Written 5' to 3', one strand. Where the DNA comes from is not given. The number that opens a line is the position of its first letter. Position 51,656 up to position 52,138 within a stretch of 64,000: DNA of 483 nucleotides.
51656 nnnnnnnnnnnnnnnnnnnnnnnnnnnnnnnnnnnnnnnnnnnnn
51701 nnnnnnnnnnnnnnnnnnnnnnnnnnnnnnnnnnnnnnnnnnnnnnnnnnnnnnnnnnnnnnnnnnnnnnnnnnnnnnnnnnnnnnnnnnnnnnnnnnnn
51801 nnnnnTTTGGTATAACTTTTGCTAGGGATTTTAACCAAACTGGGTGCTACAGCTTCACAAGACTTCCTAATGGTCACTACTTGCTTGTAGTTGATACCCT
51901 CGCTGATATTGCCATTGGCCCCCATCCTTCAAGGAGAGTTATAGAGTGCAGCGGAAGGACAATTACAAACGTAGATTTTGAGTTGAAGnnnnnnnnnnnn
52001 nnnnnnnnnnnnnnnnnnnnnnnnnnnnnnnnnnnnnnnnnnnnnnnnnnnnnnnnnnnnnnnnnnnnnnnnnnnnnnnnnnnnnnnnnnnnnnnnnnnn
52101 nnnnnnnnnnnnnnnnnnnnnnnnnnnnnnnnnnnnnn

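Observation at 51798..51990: Orphaned in-frame duplicate of a gene tail marks the edge of an inserted cassette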

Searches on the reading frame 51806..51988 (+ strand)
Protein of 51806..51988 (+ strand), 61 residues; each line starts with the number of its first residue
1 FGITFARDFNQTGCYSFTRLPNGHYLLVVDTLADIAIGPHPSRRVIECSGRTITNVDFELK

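Call 57: find_homologous_proteins(query=window:51806-51988:+, max_evalue=0.001)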
Query seq(61 aa) (61 aa): 2 proteins with E <= 0.001 among 2 candidates.
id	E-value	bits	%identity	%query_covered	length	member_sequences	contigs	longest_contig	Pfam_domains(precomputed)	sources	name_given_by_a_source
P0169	6.7e-11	59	92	59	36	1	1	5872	-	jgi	-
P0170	3.6e-10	57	83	59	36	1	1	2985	-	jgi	-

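Call 58: find_encoding_contigs(protein=P0170, flank=10000, max_places=6)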
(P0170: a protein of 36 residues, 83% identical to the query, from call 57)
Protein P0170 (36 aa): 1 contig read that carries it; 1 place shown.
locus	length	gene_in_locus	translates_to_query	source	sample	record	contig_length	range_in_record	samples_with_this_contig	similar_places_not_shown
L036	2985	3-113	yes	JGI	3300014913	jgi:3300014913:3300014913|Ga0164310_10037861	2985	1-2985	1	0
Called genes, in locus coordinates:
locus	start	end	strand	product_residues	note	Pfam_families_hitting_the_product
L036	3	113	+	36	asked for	?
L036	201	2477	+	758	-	-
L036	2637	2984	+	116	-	?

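Call 87: search_protein_representatives(protein=window:51806-51988:+)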
Query: 61 residues. Proteins with E-value up to 0.001 (for the whole library): 274; up to 1e-10: 28; up to 1e-30: 0. The best 150 are listed.
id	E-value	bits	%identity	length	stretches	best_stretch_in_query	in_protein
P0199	2.2e-21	90.6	30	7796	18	2-44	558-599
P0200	3.2e-18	80.7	36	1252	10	11-58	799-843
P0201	4.3e-16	74.0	37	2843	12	6-31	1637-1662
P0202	9.0e-16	73.0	33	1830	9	10-58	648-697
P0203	1.9e-15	72.0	41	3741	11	9-32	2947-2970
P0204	2.2e-15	71.8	36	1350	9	9-58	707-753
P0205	3.4e-15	71.2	42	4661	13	2-32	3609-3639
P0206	1.3e-14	69.3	32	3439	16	10-58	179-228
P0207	2.3e-14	68.6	42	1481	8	10-39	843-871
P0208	3.5e-14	68.0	43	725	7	8-38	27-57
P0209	2.2e-13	65.5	60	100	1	7-61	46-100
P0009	1.0e-12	63.4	60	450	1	7-61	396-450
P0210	1.1e-12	63.3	41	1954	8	6-34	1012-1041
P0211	1.3e-12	63.0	42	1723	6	11-46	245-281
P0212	1.4e-12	62.9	39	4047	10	8-33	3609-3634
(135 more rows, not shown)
